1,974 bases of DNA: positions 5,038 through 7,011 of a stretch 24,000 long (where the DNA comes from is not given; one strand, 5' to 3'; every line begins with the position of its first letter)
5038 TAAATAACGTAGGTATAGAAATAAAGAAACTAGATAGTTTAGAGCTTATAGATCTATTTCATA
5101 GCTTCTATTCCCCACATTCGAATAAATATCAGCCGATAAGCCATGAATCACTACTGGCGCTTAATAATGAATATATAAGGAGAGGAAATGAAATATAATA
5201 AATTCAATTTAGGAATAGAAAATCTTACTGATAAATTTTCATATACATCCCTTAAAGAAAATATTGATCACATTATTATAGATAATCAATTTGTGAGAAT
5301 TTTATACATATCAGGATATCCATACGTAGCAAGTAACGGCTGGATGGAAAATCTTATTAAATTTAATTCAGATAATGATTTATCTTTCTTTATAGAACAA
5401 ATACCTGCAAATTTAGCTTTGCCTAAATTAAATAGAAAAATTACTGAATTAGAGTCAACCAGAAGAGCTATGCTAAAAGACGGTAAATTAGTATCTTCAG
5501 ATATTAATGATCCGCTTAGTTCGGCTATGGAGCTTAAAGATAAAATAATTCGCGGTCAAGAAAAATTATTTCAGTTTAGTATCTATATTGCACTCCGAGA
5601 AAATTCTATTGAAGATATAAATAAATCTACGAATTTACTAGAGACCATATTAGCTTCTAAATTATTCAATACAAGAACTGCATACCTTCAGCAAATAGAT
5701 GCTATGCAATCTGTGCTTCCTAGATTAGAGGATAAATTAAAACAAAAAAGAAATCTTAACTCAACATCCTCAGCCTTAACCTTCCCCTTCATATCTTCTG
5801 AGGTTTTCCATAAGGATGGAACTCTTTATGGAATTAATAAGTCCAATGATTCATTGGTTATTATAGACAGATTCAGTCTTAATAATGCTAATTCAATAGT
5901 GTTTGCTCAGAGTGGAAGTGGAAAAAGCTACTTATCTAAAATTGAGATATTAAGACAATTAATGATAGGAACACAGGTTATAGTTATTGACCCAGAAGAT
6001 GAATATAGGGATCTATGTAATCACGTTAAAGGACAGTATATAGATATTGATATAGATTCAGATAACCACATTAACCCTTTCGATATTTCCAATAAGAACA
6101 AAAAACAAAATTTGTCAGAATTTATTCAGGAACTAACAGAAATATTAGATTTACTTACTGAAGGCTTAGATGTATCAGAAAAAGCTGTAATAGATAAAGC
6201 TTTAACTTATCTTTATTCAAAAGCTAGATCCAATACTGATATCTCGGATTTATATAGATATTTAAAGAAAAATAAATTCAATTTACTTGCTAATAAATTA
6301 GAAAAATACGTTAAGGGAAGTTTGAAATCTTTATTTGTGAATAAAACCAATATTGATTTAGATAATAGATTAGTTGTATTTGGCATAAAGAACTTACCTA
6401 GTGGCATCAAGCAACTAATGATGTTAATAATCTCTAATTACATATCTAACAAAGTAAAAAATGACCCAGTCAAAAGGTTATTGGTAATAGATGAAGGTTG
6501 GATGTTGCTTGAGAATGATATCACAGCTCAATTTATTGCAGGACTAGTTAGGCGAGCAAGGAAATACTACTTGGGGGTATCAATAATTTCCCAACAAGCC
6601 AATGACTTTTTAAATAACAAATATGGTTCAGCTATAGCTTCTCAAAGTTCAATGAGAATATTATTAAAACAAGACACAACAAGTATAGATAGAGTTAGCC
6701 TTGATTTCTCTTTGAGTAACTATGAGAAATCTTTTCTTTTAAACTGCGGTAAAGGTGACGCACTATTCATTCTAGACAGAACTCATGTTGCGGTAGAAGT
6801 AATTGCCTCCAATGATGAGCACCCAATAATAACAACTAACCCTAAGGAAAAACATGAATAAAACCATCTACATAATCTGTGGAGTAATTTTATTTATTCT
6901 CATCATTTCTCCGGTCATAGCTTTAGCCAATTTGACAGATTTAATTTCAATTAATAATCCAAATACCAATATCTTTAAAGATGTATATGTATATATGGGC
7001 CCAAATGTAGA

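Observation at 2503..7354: Compact T4SS-like operon with no coupling protein, relaxase or integrase in view, wedged between housekeeping genes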

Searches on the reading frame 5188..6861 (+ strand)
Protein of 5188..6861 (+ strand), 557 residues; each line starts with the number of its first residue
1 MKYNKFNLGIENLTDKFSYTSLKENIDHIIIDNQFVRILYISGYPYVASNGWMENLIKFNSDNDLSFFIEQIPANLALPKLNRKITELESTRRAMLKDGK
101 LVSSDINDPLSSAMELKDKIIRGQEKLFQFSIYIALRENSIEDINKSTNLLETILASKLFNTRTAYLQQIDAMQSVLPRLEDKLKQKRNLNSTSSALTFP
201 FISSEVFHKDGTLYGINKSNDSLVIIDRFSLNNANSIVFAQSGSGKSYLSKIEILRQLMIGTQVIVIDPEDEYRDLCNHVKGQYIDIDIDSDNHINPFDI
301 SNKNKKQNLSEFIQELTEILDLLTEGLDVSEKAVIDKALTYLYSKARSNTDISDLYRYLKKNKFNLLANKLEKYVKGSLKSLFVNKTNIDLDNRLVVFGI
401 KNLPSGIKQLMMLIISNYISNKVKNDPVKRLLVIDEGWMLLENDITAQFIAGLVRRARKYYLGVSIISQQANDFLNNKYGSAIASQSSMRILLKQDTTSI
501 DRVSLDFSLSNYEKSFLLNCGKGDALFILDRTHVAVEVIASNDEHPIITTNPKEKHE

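Call 5: search_protein_families(library=pfam, proteins=[window:5188-6861:+], max_evalue=1)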
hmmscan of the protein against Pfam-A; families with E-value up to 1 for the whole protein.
window:5188-6861:+ (557 aa): 8 families
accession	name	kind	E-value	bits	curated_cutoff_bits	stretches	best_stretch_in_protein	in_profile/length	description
PF19044.6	P-loop_TraG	-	7.4e-26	91.2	25.8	1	230-523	26-348/413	TraG P-loop domain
PF12846.13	AAA_10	-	6.4e-18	65.4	27.5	1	232-486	20-298/362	AAA-like domain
PF01935.23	DUF87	-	4.4e-08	33.9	23.2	1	237-389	27-176/220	Helicase HerA, central domain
PF00270.35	DEAD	-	0.0099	16.1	26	1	232-312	13-92/167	DEAD/DEAH box helicase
PF22227.1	DNA_pol3_gamma_R_C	-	0.044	14.8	26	0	293-331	11-51/84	DNA polymerase III gamma subunit-related, C-terminal domain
PF18713.7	DUF5645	-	0.044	14.2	26.8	1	136-232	2-87/125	Domain of unknown function (DUF5645)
PF06414.18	Zeta_toxin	-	0.068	13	22.3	1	237-282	20-63/199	Zeta toxin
PF13679.12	Methyltransf_32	-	0.11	12.9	27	1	232-284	22-76/143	Methyltransferase domain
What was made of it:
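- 5188..6861 (+): VirB4 ATPase of 557 aa (middle and C-terminal domains), the motor of the system. P-loop_TraG 7e-26 and AAA_10 6e-18 (call 5).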

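Call 6: search_protein_families(library=ncbifam, proteins=[window:5188-6861:+], max_evalue=1)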
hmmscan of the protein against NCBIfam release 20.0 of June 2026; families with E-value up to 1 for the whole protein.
window:5188-6861:+ (557 aa): 11 families
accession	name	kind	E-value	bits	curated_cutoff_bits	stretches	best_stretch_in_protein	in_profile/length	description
NF045971.1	conju_CD1110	equivalog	4.9e-93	312.8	325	1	24-535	199-733/752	VirB4-like conjugal transfer ATPase, CD1110 family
NF045975.1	VirB4_plasma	equivalog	3e-71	240.3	590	1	10-544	292-889/894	Mbov_0397 family ICE element conjugal transfer ATPase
TIGR02746.1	TraC-F-type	equivalog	5.1e-53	180.1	567.05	1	81-519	273-735/800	type IV secretion system protein TraC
TIGR00929.1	VirB4_CagE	subfamily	1.6e-26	92.8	643.1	1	234-531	438-738/792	VirB4 family type IV secretion/conjugal transfer ATPase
NF010278.0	PRK13721.1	subfamily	3.2e-22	78.3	1177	1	230-500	476-766/874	type IV secretion system protein TraC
NF010447.0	PRK13873.1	equivalog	4.1e-12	44.9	1020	1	236-498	444-707/815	conjugal transfer protein TrbE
TIGR03783.1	Bac_Flav_CT_G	subfamily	2.1e-11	42.5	261.55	1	231-519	436-759/829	TraG family conjugative transposon ATPase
NF010473.0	PRK13898.1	equivalog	2.7e-09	35.6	1050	1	240-529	454-743/801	type IV secretion system ATPase VirB4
NF052333.1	ATPase_TcpF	exception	3.8e-07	28.4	1100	2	231-491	459-744/813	conjugal transfer ATPase TcpF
TIGR03743.1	SXT_TraD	subfamily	0.004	15.7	366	1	210-272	154-214/636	conjugative transfer system coupling protein TraD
TIGR03880.1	KaiC_arch_3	hypoth_equivalog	0.0048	16.4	249.45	1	237-363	20-144/224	KaiC domain-containing protein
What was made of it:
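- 5188..6861 (+): NF045971 VirB4 (CD1110 family) 5e-93 over positions 199-733 (call 6).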

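Call 15: find_related_loci(query=window:5188-6861:+, collection=genome_contigs, flank=10000)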
Query window:5188-6861:+ (557 aa) in genome_contigs; peptide patterns used: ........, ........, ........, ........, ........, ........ (x = any residue, [..] = any of these).
600 stretches matched a pattern (row limit reached: there are more); 479 encode a relative of the query (tblastn E <= 1e-3); the best 80 are kept; 80 distinct loci.
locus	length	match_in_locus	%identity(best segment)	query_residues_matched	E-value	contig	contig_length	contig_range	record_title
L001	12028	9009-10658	57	9-556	0e+0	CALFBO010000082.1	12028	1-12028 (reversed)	MAG: Candidatus Saccharimonadia bacterium isolate L1_Bin_METABAT__248_1 genome assembly, contig: c_000000629073, whole g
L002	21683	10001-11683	40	9-554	2e-136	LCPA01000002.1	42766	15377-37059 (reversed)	MAG: Microgenomates group bacterium GW2011_GWF2_47_9 UY18_C0002, whole genome shotgun sequence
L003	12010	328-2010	40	9-554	8e-136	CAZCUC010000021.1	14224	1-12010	MAG TPA_asm: uncultured Pseudomonadales bacterium isolate SRP286056_co1_428 genome assembly, contig: NODE_5324_length_14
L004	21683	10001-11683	40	9-554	7e-136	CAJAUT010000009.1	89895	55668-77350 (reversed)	uncultured bacterium isolate Loc080925-6m_bin-0061 genome assembly, contig: bin-0061:09/34, whole genome shotgun sequenc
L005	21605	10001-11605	45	21-554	1e-162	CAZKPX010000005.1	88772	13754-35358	MAG TPA_asm: uncultured Candidatus Saccharibacteria bacterium isolate SRP344714_co2_351 genome assembly, contig: NODE_53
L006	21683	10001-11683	40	9-554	2e-134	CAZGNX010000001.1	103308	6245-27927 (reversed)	MAG TPA_asm: uncultured Pseudomonadales bacterium isolate SRP192515_co1_89 genome assembly, contig: NODE_109_length_1033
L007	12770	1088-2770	40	9-554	2e-133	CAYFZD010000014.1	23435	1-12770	MAG TPA_asm: uncultured Pseudomonadales bacterium isolate ERP113451_co1_113 genome assembly, contig: NODE_2472_length_23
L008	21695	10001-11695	39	5-554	3e-133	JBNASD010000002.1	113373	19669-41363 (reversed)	MAG: Microgenomates group bacterium isolate Kamch4336-1-MF-07 bin3.fa-2, whole genome shotgun sequence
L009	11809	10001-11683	39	9-554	5e-130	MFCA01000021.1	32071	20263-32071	MAG: Candidatus Curtissbacteria bacterium RIFOXYA1_FULL_41_14 rifoxya1_full_scaffold_541, whole genome shotgun sequence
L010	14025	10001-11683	39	9-554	1e-128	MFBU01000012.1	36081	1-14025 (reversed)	MAG: Candidatus Curtissbacteria bacterium RIFCSPLOWO2_02_41_11 rifcsplowo2_02_sub10_scaffold_29, whole genome shotgun se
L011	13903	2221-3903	40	4-549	2e-128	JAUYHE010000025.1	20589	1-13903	MAG: bacterium isolate C24_maxbin.080_sub C24_k141_490313, whole genome shotgun sequence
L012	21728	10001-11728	37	4-557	3e-127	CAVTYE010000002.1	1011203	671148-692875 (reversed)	MAG: uncultured Chloroflexia bacterium isolate MFD04944.bin.2.175 genome assembly, contig: contig_31027, whole genome sh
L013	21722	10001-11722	38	4-554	2e-125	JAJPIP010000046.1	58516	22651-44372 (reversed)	MAG: Proteobacteria bacterium isolate Centralia_MAG_338 k107_9999140, whole genome shotgun sequence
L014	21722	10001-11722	36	4-554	2e-124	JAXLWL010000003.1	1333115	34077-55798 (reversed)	MAG: Anaerolineae bacterium isolate STL-CHL22 C3.160.fa-3, whole genome shotgun sequence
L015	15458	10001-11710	36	9-554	1e-123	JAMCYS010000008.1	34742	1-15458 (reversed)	MAG: Chloroflexota bacterium isolate FK_Sedi_B_Bin.34 NODE_3591_length_34742_cov_3.6886, whole genome shotgun sequence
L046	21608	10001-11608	37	34-554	3e-112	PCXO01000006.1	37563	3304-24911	MAG: Candidatus Yanofskybacteria bacterium CG10_big_fil_rev_8_21_14_0_10_46_23 CG10_8_21_14_0.10_scaffold_2579_c, whole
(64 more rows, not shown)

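Call 27: find_encoding_contigs(protein=window:5188-6861:+, flank=10000, max_places=6)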
Protein window:5188-6861:+ (557 aa): 24 contigs read that carry it; 6 places shown.
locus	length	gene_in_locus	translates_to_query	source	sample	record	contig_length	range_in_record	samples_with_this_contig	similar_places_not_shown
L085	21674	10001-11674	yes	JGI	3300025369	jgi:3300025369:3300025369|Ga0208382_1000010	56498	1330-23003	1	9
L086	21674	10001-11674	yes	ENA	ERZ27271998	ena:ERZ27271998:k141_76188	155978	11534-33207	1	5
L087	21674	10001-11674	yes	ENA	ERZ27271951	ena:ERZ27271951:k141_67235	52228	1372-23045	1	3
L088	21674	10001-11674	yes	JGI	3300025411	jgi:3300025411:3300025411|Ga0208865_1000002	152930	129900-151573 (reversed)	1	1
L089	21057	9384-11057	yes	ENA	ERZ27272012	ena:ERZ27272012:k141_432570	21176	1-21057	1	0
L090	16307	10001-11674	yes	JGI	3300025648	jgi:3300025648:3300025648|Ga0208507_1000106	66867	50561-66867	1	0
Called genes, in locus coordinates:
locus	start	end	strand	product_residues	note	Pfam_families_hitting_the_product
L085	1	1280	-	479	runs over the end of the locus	PF00133:tRNA-synt_1, PF01406:tRNA-synt_1e, PF01921:tRNA-synt_1f (faint), PF09334:tRNA-synt_1g, PF00133:tRNA-synt_1, PF01406:tRNA-synt_1e (weak), PF19303:Anticodon_3 (weak)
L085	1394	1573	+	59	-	-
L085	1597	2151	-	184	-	-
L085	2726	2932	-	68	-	-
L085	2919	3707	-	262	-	PF00398:RrnaAD, PF05401:NodS (weak)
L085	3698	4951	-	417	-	PF03990:DUF348, PF07501:G5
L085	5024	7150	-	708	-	PF00580:UvrD-helicase, PF13086:AAA_11 (faint), PF13245:AAA_19, PF13604:AAA_30 (faint), PF01443:Viral_helicase1 (faint), PF13361:UvrD_C, PF13538:UvrD_C_2, PF21196:PcrA_UvrD_tudor (weak)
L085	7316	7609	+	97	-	PF18895:T4SS_pilin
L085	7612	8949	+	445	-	PF18895:T4SS_pilin (weak), PF19590:TrbL_3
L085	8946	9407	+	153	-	-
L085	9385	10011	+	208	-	PF26593:TraC-like, PF11130:TraC_F_IV (weak)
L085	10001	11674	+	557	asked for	PF01935:DUF87, PF12846:AAA_10, PF19044:P-loop_TraG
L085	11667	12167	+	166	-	PF05257:CHAP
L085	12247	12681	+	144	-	-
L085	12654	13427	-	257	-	PF00121:TIM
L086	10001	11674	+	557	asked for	PF01935:DUF87, PF12846:AAA_10, PF19044:P-loop_TraG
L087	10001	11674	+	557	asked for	PF01935:DUF87, PF12846:AAA_10, PF19044:P-loop_TraG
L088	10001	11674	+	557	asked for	PF01935:DUF87, PF12846:AAA_10, PF19044:P-loop_TraG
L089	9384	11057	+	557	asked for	PF01935:DUF87, PF12846:AAA_10, PF19044:P-loop_TraG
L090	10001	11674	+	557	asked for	PF01935:DUF87, PF12846:AAA_10, PF19044:P-loop_TraG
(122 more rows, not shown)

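Call 37: search_protein_families(library=pfam, proteins=[L014:2389-5220:+, L014:6805-8619:+, L014:8902-9282:+, L014:11836-12939:+, L014:13185-15869:+, L014:15866-17671:+, L014:18080-19117:+, L012:3606-5840:-, L012:1860-3602:-, L012:6185-7237:+], max_evalue=0.001)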
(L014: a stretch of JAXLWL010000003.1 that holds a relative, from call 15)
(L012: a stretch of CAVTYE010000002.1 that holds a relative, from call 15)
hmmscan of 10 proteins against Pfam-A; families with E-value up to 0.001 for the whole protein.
L014:2389-5220:+ (943 aa): 1 family
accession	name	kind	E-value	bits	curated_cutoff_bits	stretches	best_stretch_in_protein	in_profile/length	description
PF04465.17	DUF499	-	1.7e-17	63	23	1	154-373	51-262/1024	Protein of unknown function (DUF499)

L014:6805-8619:+ (604 aa): 1 family
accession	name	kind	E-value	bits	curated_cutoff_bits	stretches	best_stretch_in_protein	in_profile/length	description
PF00877.26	NLPC_P60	-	1.2e-28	99.6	23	1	491-600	1-104/105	NlpC/P60 family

L014:8902-9282:+ (126 aa): 1 family
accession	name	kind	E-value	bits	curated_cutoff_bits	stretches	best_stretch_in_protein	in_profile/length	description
PF12666.12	PrgI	-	1.1e-08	35.9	27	1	8-86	2-81/91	PrgI family protein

L014:11836-12939:+ (367 aa): 4 families
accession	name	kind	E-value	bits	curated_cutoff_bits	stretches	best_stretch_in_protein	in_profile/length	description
PF01807.25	Zn_ribbon_DnaG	-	1.6e-21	76.4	24.9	1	10-91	5-84/98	CHC2 zinc finger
PF13155.12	Toprim_2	-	7.8e-07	29.8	22.1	1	257-336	1-87/88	Toprim-like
PF08275.17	DNAG_N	-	8.5e-07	29.6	26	1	133-237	2-108/128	DNA primase catalytic core, N-terminal domain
PF13362.12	Toprim_3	-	0.00016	22.5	27.2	1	256-341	2-93/95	Toprim domain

L014:13185-15869:+ (894 aa): 0 families

L014:15866-17671:+ (601 aa): 1 family
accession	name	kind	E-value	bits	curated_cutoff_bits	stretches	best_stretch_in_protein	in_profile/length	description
PF13814.12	Replic_Relax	-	5e-20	72.8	25.3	1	329-530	1-190/191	Replication-relaxation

L014:18080-19117:+ (345 aa): 2 families
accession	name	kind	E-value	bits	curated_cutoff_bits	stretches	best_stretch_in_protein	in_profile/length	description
PF04208.19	MtrA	-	1.6e-41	142.3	25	1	77-228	5-153/173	Tetrahydromethanopterin S-methyltransferase, subunit A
PF14251.12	PterinBD-DUF4346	-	5.5e-21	75.6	29.6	1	264-343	1-86/86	PterinBD-DUF4346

L012:3606-5840:- (744 aa): 4 families
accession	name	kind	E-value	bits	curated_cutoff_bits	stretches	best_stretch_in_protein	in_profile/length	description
PF07676.18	PD40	-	1.6e-19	69.8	20.9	0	503-517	12-26/38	WD40-like Beta Propeller Repeat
PF25174.1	Beta-prop_THOC3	-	7.1e-10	38.8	305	0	111-192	76-148/272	THOC3 beta-propeller domain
PF02897.21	Peptidase_S9_N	-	2.7e-06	26.8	24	0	460-522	128-192/414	Prolyl oligopeptidase, N-terminal beta-propeller domain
PF00930.27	DPPIV_N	-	3e-06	26.6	22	0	505-522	106-123/354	Dipeptidyl peptidase IV (DPP IV) N-terminal region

L012:1860-3602:- (580 aa): 0 families

L012:6185-7237:+ (350 aa): 3 families
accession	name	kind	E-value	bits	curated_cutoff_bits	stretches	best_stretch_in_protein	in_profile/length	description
PF00877.26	NLPC_P60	-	2.6e-25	88.8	23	1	234-341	1-104/105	NlpC/P60 family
PF13406.11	SLT_2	-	7.5e-17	61.9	24.3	1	135-184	150-200/292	Transglycosylase SLT domain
PF01464.25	SLT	-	1.8e-05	24.7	21.3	1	106-198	4-96/117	Transglycosylase SLT domain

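Call 38: search_protein_families(library=pfam, proteins=[L046:2026-2874:+, L046:2835-4433:+, L046:4426-5394:+, L046:5384-6484:+, L046:6495-8930:+, L046:8937-9263:+, L046:11652-12335:+, L046:12341-13411:+, L046:15459-16754:+, L046:17001-18089:+], max_evalue=0.001)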
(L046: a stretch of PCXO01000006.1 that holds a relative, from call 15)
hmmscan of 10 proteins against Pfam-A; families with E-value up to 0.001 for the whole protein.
L046:2026-2874:+ (282 aa): 3 families
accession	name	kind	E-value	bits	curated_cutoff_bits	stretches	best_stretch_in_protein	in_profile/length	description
PF00398.26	RrnaAD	-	4.4e-48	164.1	24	1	28-276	6-259/263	Ribosomal RNA adenine dimethylase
PF13649.12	Methyltransf_25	-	2.3e-05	25.4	27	1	56-121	1-69/97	Methyltransferase domain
PF08241.18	Methyltransf_11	-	0.00059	20.9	21.2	1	58-113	2-57/95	Methyltransferase domain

L046:2835-4433:+ (532 aa): 2 families
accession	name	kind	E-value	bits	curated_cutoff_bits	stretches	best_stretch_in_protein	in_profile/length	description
PF20154.4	LNT_N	-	5.8e-15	56.3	27.1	1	15-192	2-158/159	Apolipoprotein N-acyltransferase N-terminal domain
PF00795.27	CN_hydrolase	-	5.9e-13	49.2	23.2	1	332-499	96-254/256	Carbon-nitrogen hydrolase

L046:4426-5394:+ (322 aa): 1 family
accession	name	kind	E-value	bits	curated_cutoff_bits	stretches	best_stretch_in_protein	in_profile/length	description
PF18884.5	TSP3_bac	-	1e-06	28.9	25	1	72-92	1-21/22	Bacterial TSP3 repeat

L046:5384-6484:+ (366 aa): 0 families

L046:6495-8930:+ (811 aa): 0 families

L046:8937-9263:+ (108 aa): 1 family
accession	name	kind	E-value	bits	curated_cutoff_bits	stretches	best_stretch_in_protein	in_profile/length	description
PF12666.12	PrgI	-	3.9e-09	37.4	27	1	5-88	2-89/91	PrgI family protein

L046:11652-12335:+ (227 aa): 0 families

L046:12341-13411:+ (356 aa): 0 families

L046:15459-16754:+ (431 aa): 8 families
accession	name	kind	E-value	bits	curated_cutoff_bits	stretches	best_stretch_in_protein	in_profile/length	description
PF00308.24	Bac_DnaA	-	3.3e-64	216.4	23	1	89-249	1-161/162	Bacterial DnaA ATPAse domain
PF08299.17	Bac_DnaA_C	-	2.7e-28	98.2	31.5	1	334-401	2-69/69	Bacterial dnaA protein helix-turn-helix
PF22688.2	Hda_lid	-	2.9e-07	30.8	27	1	258-302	3-47/65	Hda, lid domain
PF01695.23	IstB_IS21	-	5.7e-06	26.4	24.1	1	125-226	95-193/238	IstB-like ATP binding protein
PF13173.12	AAA_14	-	2.4e-05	24.8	27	1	123-242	3-114/129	AAA domain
PF00004.35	AAA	-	2.8e-05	25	21.2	1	126-243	2-127/131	ATPase family associated with various cellular activities (AAA)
PF01637.24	ATPase_2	-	2.8e-05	24.5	33.2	1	122-234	20-124/225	ATPase domain predominantly from Archaea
PF13401.12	AAA_22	-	0.00032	21.5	27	0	125-181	8-64/130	AAA domain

L046:17001-18089:+ (362 aa): 3 families
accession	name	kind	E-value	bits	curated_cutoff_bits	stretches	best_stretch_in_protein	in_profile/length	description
PF00712.24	DNA_pol3_beta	-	2.1e-30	105.8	24.4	2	1-118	1-120/120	DNA polymerase III beta subunit, N-terminal domain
PF02767.21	DNA_pol3_beta_2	-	1.9e-29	102.7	27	1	128-240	2-116/116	DNA polymerase III beta subunit, central domain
PF02768.20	DNA_pol3_beta_3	-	2.5e-20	72.9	27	1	242-361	1-121/121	DNA polymerase III beta subunit, C-terminal domain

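Call 43: search_solved_structures(query=L014:13185-15869:+, max_evalue=1)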
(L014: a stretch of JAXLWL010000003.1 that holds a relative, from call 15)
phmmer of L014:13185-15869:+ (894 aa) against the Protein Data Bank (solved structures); distinct sequences matched with E-value up to 1: 0.
